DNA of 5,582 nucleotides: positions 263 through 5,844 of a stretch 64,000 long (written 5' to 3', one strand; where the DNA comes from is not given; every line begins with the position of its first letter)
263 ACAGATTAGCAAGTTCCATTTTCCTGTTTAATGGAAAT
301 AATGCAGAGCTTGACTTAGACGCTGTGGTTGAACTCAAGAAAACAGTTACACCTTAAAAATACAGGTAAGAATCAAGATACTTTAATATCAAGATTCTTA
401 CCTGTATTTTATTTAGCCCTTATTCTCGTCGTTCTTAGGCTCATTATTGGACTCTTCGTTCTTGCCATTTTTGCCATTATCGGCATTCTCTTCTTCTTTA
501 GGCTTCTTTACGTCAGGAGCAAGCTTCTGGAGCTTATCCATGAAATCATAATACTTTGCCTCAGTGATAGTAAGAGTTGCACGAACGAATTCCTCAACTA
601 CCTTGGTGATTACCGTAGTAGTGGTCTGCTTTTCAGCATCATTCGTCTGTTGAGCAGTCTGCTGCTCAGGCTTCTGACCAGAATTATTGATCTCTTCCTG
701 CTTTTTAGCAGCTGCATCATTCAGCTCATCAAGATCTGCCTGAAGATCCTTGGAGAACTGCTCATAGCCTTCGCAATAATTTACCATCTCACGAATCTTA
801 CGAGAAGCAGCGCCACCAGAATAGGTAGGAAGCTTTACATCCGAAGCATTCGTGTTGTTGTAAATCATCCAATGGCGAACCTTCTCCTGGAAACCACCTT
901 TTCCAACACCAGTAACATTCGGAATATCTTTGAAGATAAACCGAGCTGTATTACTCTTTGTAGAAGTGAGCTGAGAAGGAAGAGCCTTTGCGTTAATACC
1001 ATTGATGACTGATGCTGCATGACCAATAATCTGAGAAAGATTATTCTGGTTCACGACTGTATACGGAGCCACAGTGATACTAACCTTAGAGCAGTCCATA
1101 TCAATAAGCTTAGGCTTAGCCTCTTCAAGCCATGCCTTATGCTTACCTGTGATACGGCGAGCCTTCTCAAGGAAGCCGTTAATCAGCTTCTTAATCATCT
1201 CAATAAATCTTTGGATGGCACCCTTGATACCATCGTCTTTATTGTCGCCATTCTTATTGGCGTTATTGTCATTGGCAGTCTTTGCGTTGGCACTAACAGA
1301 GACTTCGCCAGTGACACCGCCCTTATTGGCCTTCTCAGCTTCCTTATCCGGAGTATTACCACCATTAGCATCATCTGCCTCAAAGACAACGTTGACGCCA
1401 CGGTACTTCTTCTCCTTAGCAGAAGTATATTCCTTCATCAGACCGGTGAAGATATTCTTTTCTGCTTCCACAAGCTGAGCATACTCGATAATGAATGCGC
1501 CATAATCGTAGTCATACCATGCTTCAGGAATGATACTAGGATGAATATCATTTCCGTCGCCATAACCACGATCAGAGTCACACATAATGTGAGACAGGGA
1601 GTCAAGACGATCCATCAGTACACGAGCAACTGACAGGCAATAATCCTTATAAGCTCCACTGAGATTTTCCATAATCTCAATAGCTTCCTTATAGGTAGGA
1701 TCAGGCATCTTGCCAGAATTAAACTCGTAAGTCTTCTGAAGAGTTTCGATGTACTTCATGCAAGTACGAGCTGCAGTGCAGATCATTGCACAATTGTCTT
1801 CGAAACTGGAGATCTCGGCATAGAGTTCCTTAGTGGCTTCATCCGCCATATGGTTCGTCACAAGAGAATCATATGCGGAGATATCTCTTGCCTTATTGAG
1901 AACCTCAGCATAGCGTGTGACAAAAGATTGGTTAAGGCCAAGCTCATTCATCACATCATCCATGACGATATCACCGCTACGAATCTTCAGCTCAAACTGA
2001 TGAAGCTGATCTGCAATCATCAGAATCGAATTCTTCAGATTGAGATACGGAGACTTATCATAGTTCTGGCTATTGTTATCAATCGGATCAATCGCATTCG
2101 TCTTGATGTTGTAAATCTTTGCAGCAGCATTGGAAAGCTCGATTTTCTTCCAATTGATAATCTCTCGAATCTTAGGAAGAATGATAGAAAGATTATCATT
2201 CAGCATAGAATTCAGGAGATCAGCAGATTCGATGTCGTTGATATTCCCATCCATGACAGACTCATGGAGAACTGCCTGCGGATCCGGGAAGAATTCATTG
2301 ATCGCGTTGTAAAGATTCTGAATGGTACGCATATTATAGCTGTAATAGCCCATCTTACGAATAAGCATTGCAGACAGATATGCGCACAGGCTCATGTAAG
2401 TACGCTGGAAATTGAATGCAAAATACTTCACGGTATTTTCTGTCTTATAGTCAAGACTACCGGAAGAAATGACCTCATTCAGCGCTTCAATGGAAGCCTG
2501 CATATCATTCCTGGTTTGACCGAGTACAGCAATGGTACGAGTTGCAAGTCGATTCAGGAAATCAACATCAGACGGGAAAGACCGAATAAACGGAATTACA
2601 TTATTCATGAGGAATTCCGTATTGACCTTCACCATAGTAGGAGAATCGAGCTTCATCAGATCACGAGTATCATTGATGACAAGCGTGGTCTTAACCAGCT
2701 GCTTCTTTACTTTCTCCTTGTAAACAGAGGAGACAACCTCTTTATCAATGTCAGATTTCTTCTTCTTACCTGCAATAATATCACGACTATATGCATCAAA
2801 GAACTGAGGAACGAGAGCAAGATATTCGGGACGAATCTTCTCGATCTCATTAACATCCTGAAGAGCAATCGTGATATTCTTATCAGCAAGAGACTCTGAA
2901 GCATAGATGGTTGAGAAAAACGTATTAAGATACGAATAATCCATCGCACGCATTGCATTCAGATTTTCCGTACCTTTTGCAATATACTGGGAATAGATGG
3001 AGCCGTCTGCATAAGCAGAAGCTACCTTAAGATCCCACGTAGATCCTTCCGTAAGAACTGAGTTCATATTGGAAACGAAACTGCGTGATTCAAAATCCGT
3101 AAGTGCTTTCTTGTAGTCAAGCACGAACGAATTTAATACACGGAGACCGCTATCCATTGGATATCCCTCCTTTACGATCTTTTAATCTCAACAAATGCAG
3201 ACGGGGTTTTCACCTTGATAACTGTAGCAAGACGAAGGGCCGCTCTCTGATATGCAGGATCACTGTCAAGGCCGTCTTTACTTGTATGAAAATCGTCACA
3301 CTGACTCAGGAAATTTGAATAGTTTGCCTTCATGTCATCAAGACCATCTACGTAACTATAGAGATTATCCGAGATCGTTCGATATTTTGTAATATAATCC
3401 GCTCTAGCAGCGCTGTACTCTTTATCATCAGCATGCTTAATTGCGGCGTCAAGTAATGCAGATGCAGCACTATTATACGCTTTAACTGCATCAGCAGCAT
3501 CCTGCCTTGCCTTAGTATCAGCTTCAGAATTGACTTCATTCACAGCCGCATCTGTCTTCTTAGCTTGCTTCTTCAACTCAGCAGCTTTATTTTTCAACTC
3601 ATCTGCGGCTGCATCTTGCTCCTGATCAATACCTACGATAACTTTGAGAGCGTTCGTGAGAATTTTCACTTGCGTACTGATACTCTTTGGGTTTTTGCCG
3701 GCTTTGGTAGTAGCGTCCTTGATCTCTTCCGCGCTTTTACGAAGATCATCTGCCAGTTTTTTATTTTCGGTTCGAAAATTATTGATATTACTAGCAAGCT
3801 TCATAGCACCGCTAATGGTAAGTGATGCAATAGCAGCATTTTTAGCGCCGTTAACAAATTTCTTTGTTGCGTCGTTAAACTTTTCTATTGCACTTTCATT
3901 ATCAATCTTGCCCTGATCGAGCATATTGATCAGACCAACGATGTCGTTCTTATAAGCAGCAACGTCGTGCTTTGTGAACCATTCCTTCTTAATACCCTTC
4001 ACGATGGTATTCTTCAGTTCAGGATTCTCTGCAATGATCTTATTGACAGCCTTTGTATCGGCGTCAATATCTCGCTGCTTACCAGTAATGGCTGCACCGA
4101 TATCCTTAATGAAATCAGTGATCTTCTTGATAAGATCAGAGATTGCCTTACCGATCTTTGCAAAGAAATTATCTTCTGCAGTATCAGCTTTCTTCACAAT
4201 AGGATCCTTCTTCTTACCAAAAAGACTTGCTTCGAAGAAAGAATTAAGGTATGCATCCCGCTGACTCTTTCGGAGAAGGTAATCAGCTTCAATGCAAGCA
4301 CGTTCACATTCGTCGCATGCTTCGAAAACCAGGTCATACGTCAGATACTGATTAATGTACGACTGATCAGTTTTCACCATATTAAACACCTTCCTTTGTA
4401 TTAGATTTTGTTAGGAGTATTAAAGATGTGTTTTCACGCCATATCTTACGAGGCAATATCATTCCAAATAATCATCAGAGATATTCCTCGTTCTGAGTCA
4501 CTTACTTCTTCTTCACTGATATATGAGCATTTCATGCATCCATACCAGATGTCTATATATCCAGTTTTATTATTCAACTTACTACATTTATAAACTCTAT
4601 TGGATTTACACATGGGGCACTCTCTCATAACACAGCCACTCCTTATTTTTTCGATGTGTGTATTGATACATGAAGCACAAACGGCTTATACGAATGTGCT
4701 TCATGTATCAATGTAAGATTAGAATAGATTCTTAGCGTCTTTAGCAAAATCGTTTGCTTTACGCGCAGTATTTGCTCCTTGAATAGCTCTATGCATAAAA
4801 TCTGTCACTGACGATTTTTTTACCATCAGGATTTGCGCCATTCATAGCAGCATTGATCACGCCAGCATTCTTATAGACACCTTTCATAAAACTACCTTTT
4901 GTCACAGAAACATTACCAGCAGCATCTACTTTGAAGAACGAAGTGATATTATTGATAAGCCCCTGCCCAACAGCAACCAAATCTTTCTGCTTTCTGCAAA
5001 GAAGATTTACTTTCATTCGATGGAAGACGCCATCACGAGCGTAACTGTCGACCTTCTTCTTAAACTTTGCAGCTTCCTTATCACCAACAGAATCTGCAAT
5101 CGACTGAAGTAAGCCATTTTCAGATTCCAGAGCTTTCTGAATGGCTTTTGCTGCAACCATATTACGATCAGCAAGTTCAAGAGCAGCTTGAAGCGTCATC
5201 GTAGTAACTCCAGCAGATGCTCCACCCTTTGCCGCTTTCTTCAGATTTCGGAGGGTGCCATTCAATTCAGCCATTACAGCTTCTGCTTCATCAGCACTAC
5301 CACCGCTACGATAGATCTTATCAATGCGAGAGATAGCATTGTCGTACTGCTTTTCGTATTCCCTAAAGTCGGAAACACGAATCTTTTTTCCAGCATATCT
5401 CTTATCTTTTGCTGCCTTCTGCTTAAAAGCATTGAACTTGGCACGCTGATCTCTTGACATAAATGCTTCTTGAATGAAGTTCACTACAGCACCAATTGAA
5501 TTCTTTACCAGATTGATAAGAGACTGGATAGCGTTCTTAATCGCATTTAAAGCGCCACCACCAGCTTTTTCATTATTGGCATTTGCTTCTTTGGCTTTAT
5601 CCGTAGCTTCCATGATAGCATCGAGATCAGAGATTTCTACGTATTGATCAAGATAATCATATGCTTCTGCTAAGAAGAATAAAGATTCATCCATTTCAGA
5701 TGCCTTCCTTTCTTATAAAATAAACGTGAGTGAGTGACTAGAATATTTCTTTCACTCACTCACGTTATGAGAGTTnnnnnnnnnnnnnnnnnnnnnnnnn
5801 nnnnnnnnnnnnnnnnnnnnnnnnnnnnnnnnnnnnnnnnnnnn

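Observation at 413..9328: Expanded paralog family of alpha-helical proteins, cluster 1 (five tandem genes plus a fused copy)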

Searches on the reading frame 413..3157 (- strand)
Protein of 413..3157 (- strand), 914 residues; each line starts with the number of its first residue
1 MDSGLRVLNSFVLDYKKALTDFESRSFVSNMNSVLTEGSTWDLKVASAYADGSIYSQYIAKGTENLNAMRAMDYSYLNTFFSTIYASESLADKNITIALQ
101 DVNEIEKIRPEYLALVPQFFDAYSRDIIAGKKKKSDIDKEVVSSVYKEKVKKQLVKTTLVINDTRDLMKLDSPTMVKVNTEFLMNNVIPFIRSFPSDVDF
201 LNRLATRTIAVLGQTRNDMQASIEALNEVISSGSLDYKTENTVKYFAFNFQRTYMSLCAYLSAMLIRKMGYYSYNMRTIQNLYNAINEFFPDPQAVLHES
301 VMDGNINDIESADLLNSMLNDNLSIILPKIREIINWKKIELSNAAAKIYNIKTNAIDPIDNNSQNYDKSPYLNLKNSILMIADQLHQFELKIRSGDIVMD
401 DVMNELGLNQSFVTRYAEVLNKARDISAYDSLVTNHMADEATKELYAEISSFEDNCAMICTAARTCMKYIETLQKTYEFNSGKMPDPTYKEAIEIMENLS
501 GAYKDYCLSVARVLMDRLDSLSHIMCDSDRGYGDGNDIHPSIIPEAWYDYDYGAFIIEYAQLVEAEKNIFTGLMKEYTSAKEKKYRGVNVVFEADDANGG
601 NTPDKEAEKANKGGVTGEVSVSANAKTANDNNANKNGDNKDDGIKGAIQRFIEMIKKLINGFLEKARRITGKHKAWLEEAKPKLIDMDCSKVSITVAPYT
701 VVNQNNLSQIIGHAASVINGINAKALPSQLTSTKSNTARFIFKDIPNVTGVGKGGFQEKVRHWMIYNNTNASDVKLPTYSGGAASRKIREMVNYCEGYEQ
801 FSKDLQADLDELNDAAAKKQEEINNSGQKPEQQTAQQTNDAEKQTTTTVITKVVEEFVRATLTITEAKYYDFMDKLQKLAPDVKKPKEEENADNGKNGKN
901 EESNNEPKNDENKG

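Call 5: search_protein_families(library=phrogs, proteins=[window:413-3157:-], max_evalue=0.01)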
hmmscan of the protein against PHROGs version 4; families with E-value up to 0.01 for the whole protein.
window:413-3157:- (914 aa): 0 families

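Call 8: search_protein_families(library=pfam, proteins=[window:413-3157:-], max_evalue=0.1)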
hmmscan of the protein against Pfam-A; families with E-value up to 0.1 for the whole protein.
window:413-3157:- (914 aa): 0 families

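Call 85: search_dna_similar(query=window:413-3157:-, collection=phages, mode=protein, max_evalue=0.01, max_rows=15)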
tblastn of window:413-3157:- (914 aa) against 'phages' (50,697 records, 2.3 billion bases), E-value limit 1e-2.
No match.

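Call 89: search_protein_families(library=ncbifam, proteins=[window:413-3157:-], max_evalue=0.01)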
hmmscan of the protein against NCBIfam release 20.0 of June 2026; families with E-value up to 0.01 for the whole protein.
window:413-3157:- (914 aa): 0 families

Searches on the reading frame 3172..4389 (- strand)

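Call 5: search_protein_families(library=phrogs, proteins=[window:3172-4389:-], max_evalue=0.01)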
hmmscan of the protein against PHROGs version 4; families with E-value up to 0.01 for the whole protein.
window:3172-4389:- (405 aa): 0 families

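Call 8: search_protein_families(library=pfam, proteins=[window:3172-4389:-], max_evalue=0.1)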
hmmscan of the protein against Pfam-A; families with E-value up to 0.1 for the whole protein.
window:3172-4389:- (405 aa): 6 families
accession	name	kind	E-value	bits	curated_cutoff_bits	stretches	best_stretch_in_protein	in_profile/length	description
PF08376.15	NIT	-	0.0043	17.9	24.9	1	256-352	8-109/239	Nitrate and nitrite sensing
PF09373.15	PMBR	-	0.0069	16.9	24.9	0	188-212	3-27/33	Pseudomurein-binding repeat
PF18977.5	DUF5713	-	0.0077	17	27.3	0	247-304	29-86/107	Family of unknown function (DUF5713)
PF24918.1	NET2A_C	-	0.032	14.5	27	1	170-242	104-176/180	NET2A, C-terminal domain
PF04108.17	ATG17_like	-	0.04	13.8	43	0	197-362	127-303/355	Autophagy protein ATG17-like domain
PF16767.10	KinB_sensor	-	0.083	13.8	27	0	349-382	66-99/122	Sensor domain of alginate biosynthesis sensor protein KinB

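Call 89: search_protein_families(library=ncbifam, proteins=[window:3172-4389:-], max_evalue=0.01)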
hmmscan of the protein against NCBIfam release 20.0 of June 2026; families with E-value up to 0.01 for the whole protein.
window:3172-4389:- (405 aa): 2 families
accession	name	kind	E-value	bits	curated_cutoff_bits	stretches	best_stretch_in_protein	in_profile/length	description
TIGR02168.1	SMC_prok_B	equivalog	7.6e-05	20.6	567.35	1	81-349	249-509/1181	chromosome segregation protein SMC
NF011015.0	PRK14443.1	equivalog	0.0018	18.8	131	0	129-177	13-64/93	acylphosphatase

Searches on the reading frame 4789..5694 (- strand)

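Call 5: search_protein_families(library=phrogs, proteins=[window:4789-5694:-], max_evalue=0.01)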
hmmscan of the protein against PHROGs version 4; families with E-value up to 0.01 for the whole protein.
window:4789-5694:- (301 aa): 0 families

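Call 8: search_protein_families(library=pfam, proteins=[window:4789-5694:-], max_evalue=0.1)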
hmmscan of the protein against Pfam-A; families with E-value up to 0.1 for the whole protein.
window:4789-5694:- (301 aa): 1 family
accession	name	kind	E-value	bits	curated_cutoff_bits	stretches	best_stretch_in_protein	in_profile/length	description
PF14276.11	DUF4363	-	0.095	13.1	27.5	0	10-67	46-104/107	Domain of unknown function (DUF4363)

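Call 89: search_protein_families(library=ncbifam, proteins=[window:4789-5694:-], max_evalue=0.01)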
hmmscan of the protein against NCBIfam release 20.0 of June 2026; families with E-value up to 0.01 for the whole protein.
window:4789-5694:- (301 aa): 0 families
